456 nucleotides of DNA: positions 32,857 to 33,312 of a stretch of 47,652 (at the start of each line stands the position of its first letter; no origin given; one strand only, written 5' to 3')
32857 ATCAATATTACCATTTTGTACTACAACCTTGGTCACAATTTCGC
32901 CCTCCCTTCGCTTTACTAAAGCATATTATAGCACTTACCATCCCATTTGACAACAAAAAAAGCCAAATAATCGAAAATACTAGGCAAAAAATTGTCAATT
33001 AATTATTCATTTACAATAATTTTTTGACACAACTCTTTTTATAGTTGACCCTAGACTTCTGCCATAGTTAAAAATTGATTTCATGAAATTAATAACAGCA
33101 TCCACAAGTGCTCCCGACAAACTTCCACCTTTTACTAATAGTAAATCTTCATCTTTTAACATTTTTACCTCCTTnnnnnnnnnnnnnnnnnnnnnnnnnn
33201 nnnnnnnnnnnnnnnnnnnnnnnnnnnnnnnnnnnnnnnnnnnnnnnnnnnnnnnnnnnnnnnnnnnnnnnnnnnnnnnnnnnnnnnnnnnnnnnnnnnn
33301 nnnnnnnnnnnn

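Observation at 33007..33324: Two unannotated double-glycine-leader peptide genes: a candidate novel two-peptide (class IIb-like) bacteriocin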

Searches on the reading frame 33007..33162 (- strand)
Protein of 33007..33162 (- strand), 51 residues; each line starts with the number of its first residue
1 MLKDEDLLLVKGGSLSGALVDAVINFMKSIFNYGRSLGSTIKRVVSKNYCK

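Call 5: search_protein_families(library=pfam, proteins=[window:33007-33162:-], max_evalue=0.1)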
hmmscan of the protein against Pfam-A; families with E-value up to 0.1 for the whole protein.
window:33007-33162:- (51 aa): 0 families

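Call 6: search_protein_families(library=ncbifam, proteins=[window:33007-33162:-], max_evalue=0.1)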
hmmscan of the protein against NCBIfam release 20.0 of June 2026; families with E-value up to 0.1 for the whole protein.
window:33007-33162:- (51 aa): 1 family
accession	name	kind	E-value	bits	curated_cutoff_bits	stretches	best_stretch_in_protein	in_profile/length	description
NF038034.1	lactGbeta_entB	subfamily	0.0023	18.1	37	1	2-28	1-30/38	lactococcin G-beta/enterocin 1071B family bacteriocin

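Call 8: find_encoding_contigs(protein=window:33007-33162:-, flank=6000, max_places=10)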
Protein window:33007-33162:- (51 aa): 4 contigs read that carry it; 4 places shown.
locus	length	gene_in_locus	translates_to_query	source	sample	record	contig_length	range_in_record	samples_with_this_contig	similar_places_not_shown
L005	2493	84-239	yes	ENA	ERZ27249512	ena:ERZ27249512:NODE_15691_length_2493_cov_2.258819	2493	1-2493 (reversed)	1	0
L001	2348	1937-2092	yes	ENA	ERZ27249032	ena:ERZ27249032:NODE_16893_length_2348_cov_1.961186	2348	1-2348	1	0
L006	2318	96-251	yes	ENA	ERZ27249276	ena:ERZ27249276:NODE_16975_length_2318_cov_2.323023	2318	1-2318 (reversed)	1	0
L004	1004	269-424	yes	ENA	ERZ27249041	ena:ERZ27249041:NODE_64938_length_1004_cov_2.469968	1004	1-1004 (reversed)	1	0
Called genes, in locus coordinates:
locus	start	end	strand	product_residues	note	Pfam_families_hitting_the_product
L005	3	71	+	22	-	?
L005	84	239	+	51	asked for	-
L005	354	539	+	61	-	PF01165:Ribosomal_S21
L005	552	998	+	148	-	PF09424:YqeY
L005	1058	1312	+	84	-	PF07873:YabP (weak)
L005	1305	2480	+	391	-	PF06898:YqfD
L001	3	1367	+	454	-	?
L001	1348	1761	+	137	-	-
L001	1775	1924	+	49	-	-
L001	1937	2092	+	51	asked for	-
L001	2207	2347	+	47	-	?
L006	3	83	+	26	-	?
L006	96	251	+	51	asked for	-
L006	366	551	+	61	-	PF01165:Ribosomal_S21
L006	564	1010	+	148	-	PF09424:YqeY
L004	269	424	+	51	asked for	-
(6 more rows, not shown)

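Call 10: find_homologous_proteins(query=window:33010-33162:-, max_evalue=10)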
Query seq(51 aa) (51 aa): 1 proteins with E <= 10 among 1 candidates.
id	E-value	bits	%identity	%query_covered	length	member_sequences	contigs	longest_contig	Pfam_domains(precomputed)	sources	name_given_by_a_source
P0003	1.8e-23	97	98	100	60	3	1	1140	-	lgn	-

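Call 23: search_solved_structures(query=window:33010-33162:-, max_evalue=10, show_alignments=3)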
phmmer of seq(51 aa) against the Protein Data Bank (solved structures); distinct sequences matched with E-value up to 10: 5.
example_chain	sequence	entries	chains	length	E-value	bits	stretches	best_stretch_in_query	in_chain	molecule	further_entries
3rmy_A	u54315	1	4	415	0.41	14.3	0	3-50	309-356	Botulinum neurotoxin type D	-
3ogg_A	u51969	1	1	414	0.41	14.3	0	3-50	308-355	Botulinum neurotoxin type D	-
3rmx_A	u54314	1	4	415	0.41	14.3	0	3-50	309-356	Botulinum neurotoxin type D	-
3n7j_A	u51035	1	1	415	0.42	14.3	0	3-50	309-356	Botulinum neurotoxin type D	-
3obr_A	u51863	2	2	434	0.47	14.1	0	3-50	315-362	Botulinum neurotoxin type D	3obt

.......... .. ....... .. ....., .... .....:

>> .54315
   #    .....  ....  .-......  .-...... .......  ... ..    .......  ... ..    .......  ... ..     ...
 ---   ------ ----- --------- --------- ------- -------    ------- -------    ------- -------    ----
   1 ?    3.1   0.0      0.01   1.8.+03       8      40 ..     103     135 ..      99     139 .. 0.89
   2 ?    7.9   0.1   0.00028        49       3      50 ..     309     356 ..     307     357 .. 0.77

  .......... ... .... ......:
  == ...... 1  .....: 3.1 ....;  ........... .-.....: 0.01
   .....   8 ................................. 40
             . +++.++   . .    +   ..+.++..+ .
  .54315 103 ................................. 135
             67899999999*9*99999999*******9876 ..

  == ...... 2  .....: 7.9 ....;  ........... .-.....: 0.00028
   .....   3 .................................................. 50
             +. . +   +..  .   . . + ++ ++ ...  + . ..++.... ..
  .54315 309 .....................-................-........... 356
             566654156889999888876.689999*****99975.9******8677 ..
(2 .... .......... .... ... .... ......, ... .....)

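Call 27: search_protein_representatives(protein=window:33007-33162:-)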
Query: 51 residues. Proteins with E-value up to 0.001 (for the whole library): 39; up to 1e-10: 1; up to 1e-30: 0. The best 39 are listed.
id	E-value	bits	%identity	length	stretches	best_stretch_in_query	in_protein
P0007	3.6e-15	70.1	63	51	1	1-51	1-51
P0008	1.6e-10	55.7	55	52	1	1-51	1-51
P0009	4.4e-08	48.2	49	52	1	3-51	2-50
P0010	2.2e-07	46.0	46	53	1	2-51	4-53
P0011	3.1e-07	45.6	45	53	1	1-51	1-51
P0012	3.7e-07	45.4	53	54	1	1-51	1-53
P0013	1.3e-06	43.7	38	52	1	2-51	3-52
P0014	2.8e-06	42.7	52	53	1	5-50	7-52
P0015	7.8e-06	41.3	48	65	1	3-50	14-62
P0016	2.1e-05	39.9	48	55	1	7-50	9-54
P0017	2.6e-05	39.7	41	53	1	1-51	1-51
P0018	3.2e-05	39.4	44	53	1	3-50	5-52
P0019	5.5e-05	38.7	42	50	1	2-50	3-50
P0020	7.4e-05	38.3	43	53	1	1-51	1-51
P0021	7.5e-05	38.2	47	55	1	2-50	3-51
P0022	1.1e-04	37.7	38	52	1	2-51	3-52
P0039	6.4e-04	35.4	41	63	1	2-50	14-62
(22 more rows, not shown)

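Call 30: search_protein_families(library=ncbifam, alignment_id=A1, max_evalue=0.01)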
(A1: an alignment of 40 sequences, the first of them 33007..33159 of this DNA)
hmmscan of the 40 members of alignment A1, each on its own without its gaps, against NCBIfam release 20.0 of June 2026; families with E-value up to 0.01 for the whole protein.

A. member 1, window:33007-33159:- (50 aa): 1 family
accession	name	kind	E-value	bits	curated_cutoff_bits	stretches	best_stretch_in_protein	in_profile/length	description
NF038034.1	lactGbeta_entB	subfamily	0.0021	18.2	37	1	1-27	1-30/38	lactococcin G-beta/enterocin 1071B family bacteriocin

B. families by the number of members that match (of 40 scanned): 3 families
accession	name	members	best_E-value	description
NF038034.1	lactGbeta_entB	3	0.0021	lactococcin G-beta/enterocin 1071B family bacteriocin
TIGR03949.1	bact_IIb_cerein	2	0.0014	class IIb bacteriocin, lactobin A/cerein 7B family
NF033383.2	induct_EntF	1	0.003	EntF family bacteriocin induction factor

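Call 31: search_protein_families(library=pfam, alignment_id=A1, max_evalue=0.01)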
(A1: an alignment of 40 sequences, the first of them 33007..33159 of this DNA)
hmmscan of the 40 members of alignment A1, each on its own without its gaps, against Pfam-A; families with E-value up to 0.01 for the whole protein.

A. member 1, window:33007-33159:- (50 aa): 0 families

B. families by the number of members that match (of 40 scanned): 3 families
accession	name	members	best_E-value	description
PF10439.15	Bacteriocin_IIc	2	0.00065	Bacteriocin class II with double-glycine leader peptide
PF12643.12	MazG-like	1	0.0012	MazG-like family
PF04604.19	L_biotic_typeA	1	0.0038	Type-A lantibiotic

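Call 32: find_homologous_proteins(query=A1, max_evalue=0.001)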
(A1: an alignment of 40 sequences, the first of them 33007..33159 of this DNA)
Query A1 (40 sequences) (50 aa, profile of the alignment): 479 proteins with E <= 0.001 among 1866 candidates; the best 120 are listed.
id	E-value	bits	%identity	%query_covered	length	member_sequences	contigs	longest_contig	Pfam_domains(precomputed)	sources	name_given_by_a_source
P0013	6.0e-20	88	38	100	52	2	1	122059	-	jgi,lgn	-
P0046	8.6e-20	88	48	100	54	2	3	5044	-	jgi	-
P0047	1.0e-19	88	49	98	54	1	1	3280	-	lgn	-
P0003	2.2e-19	87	98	100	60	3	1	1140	-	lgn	-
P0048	2.2e-19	87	45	98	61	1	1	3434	-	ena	-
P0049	2.8e-19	86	44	100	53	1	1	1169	-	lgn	-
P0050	3.3e-19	86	39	98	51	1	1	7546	-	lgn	-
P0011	3.9e-19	86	44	100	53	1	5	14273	-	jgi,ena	-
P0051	7.8e-19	85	38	100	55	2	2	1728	-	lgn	-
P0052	8.1e-19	85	38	98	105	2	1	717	PF10439.16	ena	-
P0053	1.6e-18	84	37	100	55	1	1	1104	-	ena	-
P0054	1.9e-18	84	39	98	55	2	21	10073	-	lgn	-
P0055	2.0e-18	84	37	98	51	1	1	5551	-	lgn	-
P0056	2.2e-18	83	38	100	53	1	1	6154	-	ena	-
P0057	2.2e-18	83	41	98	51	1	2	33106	-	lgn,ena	-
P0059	3.3e-18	83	40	100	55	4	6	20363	-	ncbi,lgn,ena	-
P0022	9.5e-18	81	38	100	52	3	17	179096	-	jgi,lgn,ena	-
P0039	9.8e-18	81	41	98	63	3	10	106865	-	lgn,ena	-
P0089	1.4e-17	81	40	100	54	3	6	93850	-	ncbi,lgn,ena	-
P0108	3.1e-17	80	26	100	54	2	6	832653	-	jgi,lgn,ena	jgi:hypothetical protein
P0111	3.5e-17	80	45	98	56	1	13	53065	-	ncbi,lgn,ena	-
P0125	5.8e-17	79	43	98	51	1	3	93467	-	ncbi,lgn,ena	-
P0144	9.8e-17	78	28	100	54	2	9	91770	-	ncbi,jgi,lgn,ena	jgi:hypothetical protein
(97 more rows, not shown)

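Call 33: find_encoding_contigs(protein=P0013, flank=5000, max_places=1)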
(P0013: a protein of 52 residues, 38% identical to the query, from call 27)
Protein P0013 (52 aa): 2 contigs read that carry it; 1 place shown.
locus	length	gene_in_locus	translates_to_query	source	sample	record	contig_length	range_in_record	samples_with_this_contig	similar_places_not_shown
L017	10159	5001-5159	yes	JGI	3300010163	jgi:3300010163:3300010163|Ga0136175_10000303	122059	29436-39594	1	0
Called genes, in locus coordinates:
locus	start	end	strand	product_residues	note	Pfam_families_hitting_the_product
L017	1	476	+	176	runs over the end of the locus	PF01765:RRF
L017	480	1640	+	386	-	PF01594:AI-2E_transport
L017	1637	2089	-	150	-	PF08667:BetR (faint), PF12844:HTH_19 (weak), PF01381:HTH_3, PF13412:HTH_24 (faint), PF13443:HTH_26 (faint), PF13560:HTH_31 (faint), PF01381:HTH_3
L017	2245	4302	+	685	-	PF03412:Peptidase_C39, PF00664:ABC_membrane, PF00005:ABC_tran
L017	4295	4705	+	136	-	-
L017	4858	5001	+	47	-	-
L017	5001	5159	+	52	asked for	-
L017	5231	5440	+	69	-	-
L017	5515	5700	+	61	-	PF01165:Ribosomal_S21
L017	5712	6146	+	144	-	PF09424:YqeY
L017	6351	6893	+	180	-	PF05198:IF3_N, PF00707:IF3_C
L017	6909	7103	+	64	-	PF01632:Ribosomal_L35p (weak)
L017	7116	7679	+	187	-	PF00453:Ribosomal_L20, PF07498:Rho_N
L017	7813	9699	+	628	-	PF02518:HATPase_c (weak), PF13589:HATPase_c_3, PF00183:HSP90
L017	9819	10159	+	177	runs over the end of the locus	PF21448:DNMK (weak)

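Call 34: find_encoding_contigs(protein=P0022, flank=5000, max_places=1)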
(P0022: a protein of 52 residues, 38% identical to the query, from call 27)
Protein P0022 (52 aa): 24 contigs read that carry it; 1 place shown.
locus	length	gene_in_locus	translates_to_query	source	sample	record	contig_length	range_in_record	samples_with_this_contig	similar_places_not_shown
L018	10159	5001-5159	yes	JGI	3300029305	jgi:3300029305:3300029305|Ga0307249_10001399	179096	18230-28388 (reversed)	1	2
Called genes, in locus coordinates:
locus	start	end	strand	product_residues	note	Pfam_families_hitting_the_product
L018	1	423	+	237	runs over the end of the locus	-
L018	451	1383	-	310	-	PF10646:Germane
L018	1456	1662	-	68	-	PF00196:GerE, PF04545:Sigma70_r4, PF08281:Sigma70_r4_2, PF04967:HTH_10 (weak)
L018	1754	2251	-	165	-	PF12685:SpoIIIAH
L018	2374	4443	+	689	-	PF03412:Peptidase_C39, PF00664:ABC_membrane, PF00005:ABC_tran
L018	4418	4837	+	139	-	-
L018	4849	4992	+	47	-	-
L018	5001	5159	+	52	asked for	-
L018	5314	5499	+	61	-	PF01165:Ribosomal_S21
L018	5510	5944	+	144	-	PF09424:YqeY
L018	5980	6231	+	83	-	-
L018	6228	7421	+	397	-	PF06898:YqfD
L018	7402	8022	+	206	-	PF04892:VanZ-LLP1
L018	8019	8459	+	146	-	PF02130:YbeY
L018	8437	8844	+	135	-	PF01219:DAGK_prokar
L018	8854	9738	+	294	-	PF01926:MMR_HSR1, PF02421:FeoB_N, PF04548:AIG1 (weak), PF10662:PduV-EutP (weak), PF00009:GTP_EFTU, PF00350:Dynamin_N (weak), PF02492:cobW (weak), PF07650:KH_2, +1 more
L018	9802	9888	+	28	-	-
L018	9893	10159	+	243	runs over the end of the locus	PF11967:RecO_N, PF02565:RecO_C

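Call 35: find_encoding_contigs(protein=P0108, flank=5000, max_places=1)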
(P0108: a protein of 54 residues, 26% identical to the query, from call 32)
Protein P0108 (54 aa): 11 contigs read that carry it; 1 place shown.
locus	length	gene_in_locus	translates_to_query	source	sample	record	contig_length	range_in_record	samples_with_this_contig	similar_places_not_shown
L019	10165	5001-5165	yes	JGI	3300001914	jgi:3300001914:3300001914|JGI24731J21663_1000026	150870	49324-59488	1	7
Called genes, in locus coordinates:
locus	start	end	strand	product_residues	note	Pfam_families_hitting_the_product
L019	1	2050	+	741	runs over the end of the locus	PF23139:OB_YrrC, PF14490:HHH_RecD2, PF13086:AAA_11 (weak), PF13245:AAA_19, PF13604:AAA_30, PF18335:SH3_13, PF01443:Viral_helicase1 (weak), PF13538:UvrD_C_2, +1 more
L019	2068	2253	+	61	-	-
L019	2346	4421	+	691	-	PF03412:Peptidase_C39, PF00664:ABC_membrane, PF00005:ABC_tran, PF20720:nSTAND3 (weak)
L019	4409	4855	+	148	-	-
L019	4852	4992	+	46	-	-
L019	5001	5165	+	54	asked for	-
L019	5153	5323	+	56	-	-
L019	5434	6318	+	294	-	PF00274:Glycolytic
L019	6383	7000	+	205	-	-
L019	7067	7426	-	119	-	PF01638:HxlR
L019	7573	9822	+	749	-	PF00403:HMA, PF00122:E1-E2_ATPase, PF00702:Hydrolase, PF08282:Hydrolase_3 (weak)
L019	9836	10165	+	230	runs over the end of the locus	-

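Call 44: find_encoding_contigs(protein=P0144, flank=5000, max_places=2)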
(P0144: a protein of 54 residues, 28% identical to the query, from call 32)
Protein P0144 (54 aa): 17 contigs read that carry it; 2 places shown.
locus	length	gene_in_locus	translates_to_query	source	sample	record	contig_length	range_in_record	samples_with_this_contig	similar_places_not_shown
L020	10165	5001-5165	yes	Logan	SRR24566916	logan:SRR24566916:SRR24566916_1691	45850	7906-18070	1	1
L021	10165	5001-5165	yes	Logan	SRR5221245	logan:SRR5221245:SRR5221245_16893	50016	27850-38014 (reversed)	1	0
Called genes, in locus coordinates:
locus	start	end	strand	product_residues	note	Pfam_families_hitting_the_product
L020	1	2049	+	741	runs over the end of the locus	PF23139:OB_YrrC, PF14490:HHH_RecD2, PF13086:AAA_11 (weak), PF13245:AAA_19, PF13604:AAA_30, PF18335:SH3_13, PF01443:Viral_helicase1 (weak), PF13538:UvrD_C_2, +2 more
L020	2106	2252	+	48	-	-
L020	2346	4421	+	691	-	PF03412:Peptidase_C39, PF00664:ABC_membrane, PF00005:ABC_tran, PF20720:nSTAND3 (weak)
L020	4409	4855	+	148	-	-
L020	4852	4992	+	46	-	-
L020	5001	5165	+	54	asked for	-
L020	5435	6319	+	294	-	PF00274:Glycolytic (weak)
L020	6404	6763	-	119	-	PF01638:HxlR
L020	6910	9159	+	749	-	PF00403:HMA, PF00122:E1-E2_ATPase, PF00702:Hydrolase, PF08282:Hydrolase_3 (weak)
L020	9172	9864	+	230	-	-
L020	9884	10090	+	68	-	PF00403:HMA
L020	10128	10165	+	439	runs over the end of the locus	PF00403:HMA, PF02683:DsbD_TM, PF13386:DsbD_2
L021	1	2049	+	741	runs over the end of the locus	PF23139:OB_YrrC, PF14490:HHH_RecD2, PF13086:AAA_11 (weak), PF13245:AAA_19, PF13604:AAA_30, PF18335:SH3_13, PF01443:Viral_helicase1 (weak), PF13538:UvrD_C_2, +2 more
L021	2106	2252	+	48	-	-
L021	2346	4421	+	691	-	PF03412:Peptidase_C39, PF00664:ABC_membrane, PF00005:ABC_tran, PF20720:nSTAND3 (weak)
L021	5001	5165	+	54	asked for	-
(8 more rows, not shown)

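Call 45: find_encoding_contigs(protein=P0089, flank=5000, max_places=2)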
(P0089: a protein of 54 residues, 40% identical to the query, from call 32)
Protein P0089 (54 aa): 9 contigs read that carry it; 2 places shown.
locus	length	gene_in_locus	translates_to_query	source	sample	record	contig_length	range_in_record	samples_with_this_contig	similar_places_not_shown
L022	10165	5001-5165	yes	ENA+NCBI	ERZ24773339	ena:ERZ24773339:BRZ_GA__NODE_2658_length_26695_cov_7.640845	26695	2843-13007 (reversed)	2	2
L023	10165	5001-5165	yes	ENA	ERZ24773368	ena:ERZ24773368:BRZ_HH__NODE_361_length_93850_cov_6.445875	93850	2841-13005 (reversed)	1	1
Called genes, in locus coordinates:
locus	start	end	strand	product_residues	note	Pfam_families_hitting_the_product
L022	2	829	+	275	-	-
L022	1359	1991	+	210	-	-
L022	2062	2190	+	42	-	-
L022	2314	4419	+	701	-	PF03412:Peptidase_C39, PF00664:ABC_membrane, PF00005:ABC_tran, PF20720:nSTAND3 (weak)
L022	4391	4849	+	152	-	-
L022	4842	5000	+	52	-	-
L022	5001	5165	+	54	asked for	-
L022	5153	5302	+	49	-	-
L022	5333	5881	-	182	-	PF01327:Pep_deformylase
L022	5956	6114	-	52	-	-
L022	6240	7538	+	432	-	PF09587:PGA_cap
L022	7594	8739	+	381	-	PF00768:Peptidase_S11, PF13354:Beta-lactamase2, PF07943:PBP5_C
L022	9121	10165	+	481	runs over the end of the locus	PF13328:HD_4, PF01966:HD, PF04607:RelA_SpoT, PF02824:TGS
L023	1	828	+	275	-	-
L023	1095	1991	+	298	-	-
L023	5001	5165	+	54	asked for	-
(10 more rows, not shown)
